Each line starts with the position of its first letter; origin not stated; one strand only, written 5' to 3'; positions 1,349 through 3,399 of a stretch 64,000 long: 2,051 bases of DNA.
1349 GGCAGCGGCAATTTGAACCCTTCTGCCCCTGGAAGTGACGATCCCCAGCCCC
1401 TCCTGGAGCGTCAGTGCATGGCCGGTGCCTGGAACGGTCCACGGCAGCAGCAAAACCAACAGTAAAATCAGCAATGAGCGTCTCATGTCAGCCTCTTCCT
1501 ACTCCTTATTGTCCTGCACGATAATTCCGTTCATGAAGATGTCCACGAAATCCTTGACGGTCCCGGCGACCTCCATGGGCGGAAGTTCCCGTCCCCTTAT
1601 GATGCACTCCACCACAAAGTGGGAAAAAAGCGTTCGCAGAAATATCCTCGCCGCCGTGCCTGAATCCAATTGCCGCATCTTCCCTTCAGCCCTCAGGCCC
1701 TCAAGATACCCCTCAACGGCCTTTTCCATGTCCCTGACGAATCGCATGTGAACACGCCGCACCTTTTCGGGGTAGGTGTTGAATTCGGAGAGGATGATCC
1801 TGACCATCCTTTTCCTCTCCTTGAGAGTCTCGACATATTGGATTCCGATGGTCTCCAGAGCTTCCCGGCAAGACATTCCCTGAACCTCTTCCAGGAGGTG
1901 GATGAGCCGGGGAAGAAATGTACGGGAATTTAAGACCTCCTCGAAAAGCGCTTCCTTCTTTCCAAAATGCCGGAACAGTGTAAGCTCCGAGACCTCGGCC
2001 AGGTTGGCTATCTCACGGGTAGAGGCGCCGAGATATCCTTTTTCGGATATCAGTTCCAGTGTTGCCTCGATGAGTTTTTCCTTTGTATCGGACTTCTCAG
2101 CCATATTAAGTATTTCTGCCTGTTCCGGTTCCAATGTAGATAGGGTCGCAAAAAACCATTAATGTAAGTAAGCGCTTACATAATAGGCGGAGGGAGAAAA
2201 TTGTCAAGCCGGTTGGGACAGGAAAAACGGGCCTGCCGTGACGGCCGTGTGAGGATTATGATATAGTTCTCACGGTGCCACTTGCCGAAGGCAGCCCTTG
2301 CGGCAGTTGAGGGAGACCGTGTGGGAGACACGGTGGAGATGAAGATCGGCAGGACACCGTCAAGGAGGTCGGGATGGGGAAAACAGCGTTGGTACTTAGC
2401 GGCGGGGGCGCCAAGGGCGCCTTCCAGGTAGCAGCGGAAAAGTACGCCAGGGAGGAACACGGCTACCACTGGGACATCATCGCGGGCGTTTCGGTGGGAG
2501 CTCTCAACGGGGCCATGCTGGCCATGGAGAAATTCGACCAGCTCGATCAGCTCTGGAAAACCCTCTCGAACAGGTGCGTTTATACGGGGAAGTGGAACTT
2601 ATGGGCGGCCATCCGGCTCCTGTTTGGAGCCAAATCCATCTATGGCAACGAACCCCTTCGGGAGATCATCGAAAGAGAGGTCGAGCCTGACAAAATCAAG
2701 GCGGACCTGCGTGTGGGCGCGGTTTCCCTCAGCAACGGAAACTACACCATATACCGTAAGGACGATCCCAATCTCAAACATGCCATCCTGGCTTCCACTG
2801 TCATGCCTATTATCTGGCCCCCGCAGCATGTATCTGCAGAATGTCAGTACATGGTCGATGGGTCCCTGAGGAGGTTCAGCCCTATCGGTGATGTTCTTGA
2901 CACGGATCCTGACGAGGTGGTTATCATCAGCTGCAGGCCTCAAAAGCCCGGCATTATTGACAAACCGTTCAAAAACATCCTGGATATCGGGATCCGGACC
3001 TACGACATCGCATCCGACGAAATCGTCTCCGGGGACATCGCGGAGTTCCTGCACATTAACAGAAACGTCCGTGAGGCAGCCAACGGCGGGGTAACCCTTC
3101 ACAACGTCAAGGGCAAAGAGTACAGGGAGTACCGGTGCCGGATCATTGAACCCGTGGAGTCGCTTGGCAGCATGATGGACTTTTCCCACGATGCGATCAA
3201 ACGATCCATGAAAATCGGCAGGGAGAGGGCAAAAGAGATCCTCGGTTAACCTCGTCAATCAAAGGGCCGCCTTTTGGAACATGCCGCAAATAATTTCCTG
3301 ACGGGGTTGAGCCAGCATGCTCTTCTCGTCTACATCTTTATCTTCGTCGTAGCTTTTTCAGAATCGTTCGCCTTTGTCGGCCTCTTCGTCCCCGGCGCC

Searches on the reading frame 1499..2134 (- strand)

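Call 28: search_protein_families(library=pfam, proteins=[window:1499-2134:-], max_evalue=0.00001)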
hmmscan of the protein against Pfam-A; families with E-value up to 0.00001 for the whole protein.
window:1499-2134:- (211 aa): 3 families
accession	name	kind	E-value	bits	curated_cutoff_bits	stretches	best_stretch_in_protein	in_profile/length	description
PF00440.29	TetR_N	-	6.7e-15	55.1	24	1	21-67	1-47/47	Bacterial regulatory proteins, tetR family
PF14246.11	TetR_C_7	-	3.2e-09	37.2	22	1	91-201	1-114/119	AefR-like transcriptional repressor, C-terminal domain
PF17932.6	TetR_C_24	-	5.7e-07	30.2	26.4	1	88-169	3-84/114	Tetracyclin repressor-like, C-terminal domain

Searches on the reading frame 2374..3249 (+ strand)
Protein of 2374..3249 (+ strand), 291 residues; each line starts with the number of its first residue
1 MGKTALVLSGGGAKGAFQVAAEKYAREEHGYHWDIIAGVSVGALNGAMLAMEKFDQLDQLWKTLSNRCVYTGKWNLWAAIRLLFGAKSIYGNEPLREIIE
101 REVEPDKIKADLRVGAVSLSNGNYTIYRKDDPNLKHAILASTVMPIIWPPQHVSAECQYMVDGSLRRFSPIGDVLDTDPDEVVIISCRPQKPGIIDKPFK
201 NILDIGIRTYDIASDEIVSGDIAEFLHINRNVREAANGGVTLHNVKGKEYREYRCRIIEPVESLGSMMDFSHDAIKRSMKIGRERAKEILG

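Call 4: search_protein_families(library=pfam, proteins=[window:2374-3249:+], max_evalue=0.01)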
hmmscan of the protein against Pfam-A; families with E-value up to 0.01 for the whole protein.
window:2374-3249:+ (291 aa): 1 family
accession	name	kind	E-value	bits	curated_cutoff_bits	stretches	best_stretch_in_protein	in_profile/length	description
PF01734.28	Patatin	-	7.8e-29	101.7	27.7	1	6-173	1-189/191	Patatin-like phospholipase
